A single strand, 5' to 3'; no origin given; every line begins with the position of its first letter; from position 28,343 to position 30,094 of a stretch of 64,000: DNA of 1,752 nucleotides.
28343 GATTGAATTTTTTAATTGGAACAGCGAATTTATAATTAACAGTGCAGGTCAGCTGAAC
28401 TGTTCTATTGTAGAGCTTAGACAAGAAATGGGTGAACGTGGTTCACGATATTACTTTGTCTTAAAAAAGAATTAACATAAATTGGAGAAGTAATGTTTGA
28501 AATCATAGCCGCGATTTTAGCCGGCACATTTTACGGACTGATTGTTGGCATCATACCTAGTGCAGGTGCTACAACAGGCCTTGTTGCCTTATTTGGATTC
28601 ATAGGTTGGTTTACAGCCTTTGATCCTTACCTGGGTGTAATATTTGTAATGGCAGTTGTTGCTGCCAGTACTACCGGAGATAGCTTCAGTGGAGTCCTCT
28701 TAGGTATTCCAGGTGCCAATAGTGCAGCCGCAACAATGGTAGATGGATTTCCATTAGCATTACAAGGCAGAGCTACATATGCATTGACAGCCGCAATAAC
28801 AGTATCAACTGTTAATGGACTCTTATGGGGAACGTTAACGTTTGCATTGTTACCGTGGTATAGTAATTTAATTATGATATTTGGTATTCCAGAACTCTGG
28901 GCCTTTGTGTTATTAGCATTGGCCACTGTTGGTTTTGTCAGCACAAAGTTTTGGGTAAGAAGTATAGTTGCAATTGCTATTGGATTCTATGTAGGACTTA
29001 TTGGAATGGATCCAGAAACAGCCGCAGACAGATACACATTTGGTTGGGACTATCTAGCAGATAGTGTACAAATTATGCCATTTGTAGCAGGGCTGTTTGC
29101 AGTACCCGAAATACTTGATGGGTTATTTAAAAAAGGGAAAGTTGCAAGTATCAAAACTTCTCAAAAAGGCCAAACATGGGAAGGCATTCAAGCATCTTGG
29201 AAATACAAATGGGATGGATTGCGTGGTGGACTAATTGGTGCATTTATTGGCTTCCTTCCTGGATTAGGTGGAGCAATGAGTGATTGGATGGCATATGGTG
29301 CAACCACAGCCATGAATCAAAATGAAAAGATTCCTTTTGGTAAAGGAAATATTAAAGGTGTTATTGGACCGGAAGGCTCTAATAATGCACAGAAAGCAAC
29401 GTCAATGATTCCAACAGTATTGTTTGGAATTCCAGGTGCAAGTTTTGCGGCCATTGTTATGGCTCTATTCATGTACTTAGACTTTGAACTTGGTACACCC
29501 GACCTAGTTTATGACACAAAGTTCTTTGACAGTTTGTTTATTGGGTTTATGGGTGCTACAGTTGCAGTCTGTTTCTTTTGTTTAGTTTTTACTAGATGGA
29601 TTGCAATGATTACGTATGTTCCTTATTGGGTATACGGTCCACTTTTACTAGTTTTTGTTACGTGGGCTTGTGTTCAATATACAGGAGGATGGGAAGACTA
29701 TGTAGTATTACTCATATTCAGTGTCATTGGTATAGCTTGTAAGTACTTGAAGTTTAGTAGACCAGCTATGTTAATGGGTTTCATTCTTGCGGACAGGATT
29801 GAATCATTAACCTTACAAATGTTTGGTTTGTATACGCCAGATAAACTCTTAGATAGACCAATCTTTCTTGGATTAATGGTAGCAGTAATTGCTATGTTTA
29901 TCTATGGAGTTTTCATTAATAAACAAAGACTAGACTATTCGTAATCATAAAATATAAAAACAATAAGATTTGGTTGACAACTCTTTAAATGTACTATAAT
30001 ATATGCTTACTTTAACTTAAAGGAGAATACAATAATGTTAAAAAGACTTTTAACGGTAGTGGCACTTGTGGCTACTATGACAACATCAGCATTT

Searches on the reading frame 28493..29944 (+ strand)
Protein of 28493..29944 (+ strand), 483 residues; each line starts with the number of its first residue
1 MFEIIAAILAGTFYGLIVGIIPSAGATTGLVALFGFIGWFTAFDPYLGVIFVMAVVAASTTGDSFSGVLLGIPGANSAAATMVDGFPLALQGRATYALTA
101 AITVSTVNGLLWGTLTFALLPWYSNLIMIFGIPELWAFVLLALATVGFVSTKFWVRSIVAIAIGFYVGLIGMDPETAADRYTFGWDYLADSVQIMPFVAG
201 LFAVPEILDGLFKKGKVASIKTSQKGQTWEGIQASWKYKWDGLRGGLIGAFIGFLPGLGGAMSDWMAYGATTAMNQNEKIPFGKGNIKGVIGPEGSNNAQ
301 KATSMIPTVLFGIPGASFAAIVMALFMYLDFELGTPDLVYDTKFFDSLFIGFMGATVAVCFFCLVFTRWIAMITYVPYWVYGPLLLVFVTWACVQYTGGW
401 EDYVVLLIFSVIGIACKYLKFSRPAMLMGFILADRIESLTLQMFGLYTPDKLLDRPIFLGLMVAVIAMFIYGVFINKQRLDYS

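Call 11: search_protein_families(library=phrogs, proteins=[window:28493-29944:+], max_evalue=0.001)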
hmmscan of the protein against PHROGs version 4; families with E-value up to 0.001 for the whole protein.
window:28493-29944:+ (483 aa): 0 families

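Call 12: search_protein_families(library=pfam, proteins=[window:28493-29944:+], max_evalue=0.001)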
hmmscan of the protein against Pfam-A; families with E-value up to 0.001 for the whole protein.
window:28493-29944:+ (483 aa): 1 family
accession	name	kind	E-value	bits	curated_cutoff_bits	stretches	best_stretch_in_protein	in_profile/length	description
PF01970.21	TctA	-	5.6e-92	309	28.9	1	5-427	1-422/423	Tripartite tricarboxylate transporter TctA family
